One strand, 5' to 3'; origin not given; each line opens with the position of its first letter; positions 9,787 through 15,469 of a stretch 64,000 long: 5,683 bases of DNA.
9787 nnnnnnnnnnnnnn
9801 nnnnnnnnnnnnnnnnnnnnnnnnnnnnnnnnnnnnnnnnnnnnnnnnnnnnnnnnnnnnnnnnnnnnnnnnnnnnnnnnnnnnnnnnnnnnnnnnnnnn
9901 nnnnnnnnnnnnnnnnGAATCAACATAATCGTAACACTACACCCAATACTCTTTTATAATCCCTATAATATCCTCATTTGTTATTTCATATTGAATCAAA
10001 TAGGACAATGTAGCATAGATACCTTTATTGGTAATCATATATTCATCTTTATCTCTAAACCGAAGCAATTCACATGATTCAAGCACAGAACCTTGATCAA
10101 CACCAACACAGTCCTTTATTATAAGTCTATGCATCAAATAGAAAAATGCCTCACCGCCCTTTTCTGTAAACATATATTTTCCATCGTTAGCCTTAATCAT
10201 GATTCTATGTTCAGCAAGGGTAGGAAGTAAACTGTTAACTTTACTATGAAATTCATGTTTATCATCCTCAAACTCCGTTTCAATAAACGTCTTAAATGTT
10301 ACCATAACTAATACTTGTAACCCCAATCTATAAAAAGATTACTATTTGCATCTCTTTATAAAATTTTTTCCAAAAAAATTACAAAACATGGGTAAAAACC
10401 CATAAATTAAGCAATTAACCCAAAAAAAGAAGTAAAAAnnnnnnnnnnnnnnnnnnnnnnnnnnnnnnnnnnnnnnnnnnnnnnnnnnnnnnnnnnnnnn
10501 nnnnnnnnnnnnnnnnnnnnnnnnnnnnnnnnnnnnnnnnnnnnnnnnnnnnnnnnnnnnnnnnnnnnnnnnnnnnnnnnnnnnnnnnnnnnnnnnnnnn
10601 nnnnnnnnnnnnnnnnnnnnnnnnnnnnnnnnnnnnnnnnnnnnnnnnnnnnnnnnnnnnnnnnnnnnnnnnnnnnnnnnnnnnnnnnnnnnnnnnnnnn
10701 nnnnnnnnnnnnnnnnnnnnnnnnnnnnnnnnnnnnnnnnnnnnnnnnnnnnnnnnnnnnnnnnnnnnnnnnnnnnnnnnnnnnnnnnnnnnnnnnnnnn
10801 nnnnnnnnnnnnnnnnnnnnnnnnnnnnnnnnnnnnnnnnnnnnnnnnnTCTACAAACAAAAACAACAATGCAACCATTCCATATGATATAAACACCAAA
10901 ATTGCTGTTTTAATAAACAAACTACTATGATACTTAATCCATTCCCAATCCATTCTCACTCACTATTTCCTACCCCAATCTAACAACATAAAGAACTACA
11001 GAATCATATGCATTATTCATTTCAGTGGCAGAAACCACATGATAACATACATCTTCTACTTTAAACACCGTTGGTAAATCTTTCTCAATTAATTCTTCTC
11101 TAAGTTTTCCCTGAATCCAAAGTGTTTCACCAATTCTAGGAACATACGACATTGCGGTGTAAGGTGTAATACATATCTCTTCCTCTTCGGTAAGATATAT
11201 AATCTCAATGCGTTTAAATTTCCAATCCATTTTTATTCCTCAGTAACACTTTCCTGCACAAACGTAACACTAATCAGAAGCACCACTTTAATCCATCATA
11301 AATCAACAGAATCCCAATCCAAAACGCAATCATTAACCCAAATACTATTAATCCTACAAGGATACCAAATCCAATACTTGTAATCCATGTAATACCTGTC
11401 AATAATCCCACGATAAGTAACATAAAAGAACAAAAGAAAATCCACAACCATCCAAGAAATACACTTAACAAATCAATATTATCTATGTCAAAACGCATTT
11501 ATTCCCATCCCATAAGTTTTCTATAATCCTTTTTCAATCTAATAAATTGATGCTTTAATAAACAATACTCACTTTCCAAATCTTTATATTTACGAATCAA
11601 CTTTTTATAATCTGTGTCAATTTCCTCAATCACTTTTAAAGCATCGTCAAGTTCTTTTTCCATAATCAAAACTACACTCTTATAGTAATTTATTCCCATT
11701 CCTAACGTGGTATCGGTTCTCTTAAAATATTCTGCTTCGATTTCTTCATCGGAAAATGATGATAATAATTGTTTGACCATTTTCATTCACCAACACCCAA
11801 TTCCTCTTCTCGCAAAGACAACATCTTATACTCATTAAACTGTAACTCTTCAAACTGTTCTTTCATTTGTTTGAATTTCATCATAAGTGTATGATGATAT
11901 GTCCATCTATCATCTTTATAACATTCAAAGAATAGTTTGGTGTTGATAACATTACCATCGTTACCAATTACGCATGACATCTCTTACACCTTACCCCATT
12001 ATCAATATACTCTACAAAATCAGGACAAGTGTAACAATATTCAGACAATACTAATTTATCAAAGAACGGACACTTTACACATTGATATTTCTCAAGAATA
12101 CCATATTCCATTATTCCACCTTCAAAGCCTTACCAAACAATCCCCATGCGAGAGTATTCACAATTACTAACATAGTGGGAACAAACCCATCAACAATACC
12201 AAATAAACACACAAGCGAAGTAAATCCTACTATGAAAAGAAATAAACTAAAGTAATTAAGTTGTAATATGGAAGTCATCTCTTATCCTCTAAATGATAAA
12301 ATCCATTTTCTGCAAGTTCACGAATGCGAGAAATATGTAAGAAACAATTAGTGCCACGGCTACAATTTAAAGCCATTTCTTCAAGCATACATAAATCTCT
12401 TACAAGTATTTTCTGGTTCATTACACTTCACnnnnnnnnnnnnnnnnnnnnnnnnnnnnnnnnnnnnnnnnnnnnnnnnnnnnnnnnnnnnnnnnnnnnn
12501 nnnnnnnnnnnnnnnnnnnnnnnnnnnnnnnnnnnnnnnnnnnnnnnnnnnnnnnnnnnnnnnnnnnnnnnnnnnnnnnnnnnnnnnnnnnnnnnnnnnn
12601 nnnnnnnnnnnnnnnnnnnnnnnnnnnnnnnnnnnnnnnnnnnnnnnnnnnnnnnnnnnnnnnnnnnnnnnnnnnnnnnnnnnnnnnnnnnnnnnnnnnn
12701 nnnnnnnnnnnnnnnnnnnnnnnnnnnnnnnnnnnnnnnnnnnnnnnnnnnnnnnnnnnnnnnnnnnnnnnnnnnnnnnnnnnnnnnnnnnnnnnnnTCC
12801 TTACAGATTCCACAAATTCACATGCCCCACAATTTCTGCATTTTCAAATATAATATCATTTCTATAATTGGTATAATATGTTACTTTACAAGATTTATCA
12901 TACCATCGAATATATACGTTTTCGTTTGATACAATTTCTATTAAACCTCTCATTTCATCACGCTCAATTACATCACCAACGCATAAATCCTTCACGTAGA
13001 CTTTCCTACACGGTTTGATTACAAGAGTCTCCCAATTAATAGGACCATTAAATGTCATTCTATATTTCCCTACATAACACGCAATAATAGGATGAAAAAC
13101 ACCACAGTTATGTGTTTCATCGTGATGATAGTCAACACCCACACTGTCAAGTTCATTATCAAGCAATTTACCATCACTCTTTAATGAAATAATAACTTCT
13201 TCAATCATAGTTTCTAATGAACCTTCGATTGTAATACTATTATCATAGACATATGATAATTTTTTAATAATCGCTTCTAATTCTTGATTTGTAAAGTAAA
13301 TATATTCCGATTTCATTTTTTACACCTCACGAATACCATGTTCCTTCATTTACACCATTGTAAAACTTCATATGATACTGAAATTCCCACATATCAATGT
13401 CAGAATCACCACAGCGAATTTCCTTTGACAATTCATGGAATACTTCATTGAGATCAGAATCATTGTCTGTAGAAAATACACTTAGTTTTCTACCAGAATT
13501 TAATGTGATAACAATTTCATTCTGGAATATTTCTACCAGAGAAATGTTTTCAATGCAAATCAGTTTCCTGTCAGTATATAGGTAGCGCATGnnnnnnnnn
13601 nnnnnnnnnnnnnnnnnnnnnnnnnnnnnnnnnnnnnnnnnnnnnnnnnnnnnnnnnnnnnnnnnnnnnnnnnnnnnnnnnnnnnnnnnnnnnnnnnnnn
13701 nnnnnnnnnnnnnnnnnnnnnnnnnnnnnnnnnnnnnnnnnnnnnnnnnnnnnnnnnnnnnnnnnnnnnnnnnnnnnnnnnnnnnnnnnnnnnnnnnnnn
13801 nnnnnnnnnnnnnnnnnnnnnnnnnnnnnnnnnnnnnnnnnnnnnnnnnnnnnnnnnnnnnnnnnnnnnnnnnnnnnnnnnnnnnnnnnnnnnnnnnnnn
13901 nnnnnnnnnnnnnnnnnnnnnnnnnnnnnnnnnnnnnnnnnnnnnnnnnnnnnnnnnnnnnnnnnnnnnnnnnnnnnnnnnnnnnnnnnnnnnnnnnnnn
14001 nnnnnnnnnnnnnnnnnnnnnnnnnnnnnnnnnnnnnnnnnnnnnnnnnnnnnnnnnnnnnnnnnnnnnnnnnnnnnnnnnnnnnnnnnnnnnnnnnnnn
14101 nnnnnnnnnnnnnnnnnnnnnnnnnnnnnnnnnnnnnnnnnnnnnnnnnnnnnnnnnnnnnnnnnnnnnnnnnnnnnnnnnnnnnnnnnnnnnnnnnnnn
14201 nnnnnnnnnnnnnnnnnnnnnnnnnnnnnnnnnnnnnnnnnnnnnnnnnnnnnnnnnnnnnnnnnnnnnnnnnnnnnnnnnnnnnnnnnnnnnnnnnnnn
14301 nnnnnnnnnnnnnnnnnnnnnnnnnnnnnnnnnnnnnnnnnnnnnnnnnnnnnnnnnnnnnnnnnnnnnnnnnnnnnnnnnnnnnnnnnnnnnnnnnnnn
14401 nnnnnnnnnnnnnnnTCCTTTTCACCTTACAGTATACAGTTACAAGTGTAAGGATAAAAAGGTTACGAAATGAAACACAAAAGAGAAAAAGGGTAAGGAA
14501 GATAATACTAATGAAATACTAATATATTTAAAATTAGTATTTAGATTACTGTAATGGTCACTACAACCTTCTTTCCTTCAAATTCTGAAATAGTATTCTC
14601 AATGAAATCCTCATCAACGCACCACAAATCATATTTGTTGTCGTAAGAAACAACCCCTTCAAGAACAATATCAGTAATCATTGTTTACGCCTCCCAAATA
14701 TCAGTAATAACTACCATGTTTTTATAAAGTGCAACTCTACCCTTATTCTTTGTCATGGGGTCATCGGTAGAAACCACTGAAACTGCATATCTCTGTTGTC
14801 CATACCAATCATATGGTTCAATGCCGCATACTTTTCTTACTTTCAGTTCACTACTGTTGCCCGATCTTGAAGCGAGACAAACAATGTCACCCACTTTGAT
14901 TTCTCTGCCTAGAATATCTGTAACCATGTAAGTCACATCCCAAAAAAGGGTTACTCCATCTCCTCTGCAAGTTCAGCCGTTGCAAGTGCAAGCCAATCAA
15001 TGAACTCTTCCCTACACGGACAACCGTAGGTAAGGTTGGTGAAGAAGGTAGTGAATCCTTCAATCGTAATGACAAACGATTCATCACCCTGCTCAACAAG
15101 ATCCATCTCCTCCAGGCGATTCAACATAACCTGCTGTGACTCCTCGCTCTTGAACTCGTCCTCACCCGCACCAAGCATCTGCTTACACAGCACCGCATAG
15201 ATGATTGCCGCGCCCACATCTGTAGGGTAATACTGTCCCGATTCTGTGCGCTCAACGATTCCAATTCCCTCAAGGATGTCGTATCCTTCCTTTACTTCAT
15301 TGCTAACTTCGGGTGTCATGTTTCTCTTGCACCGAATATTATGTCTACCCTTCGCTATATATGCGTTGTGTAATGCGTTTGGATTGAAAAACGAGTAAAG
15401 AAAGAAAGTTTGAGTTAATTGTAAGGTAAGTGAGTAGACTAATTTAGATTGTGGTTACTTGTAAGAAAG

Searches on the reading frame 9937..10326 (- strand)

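Call 83: search_protein_families(library=pfam, proteins=[window:9937-10326:-], max_evalue=0.01)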
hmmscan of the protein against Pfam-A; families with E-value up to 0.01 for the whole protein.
window:9937-10326:- (129 aa): 1 family
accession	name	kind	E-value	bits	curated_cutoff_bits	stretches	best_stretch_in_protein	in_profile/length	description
PF14947.12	HTH_45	-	0.00032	21.1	25.5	0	30-59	36-64/77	Winged helix-turn-helix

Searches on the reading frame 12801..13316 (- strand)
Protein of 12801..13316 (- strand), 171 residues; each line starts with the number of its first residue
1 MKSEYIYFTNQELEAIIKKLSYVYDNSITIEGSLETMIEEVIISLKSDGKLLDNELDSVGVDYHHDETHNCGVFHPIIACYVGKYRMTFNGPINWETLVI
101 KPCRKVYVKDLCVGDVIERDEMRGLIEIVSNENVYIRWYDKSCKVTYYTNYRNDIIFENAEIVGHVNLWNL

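Call 83: search_protein_families(library=pfam, proteins=[window:12801-13316:-], max_evalue=0.01)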
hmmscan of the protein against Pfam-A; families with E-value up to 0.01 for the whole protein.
window:12801-13316:- (171 aa): 1 family
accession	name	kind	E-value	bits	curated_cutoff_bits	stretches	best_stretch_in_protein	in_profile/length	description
PF16344.10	FecR_C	-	0.0039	17.6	24.4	1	5-33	1-30/70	FecR, C-terminal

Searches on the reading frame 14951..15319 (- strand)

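Call 83: search_protein_families(library=pfam, proteins=[window:14951-15319:-], max_evalue=0.01)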
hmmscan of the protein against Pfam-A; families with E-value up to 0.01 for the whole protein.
window:14951-15319:- (122 aa): 1 family
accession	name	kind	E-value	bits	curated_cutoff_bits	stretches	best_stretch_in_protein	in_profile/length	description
PF14947.12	HTH_45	-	0.0016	18.9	25.5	0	63-89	37-63/77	Winged helix-turn-helix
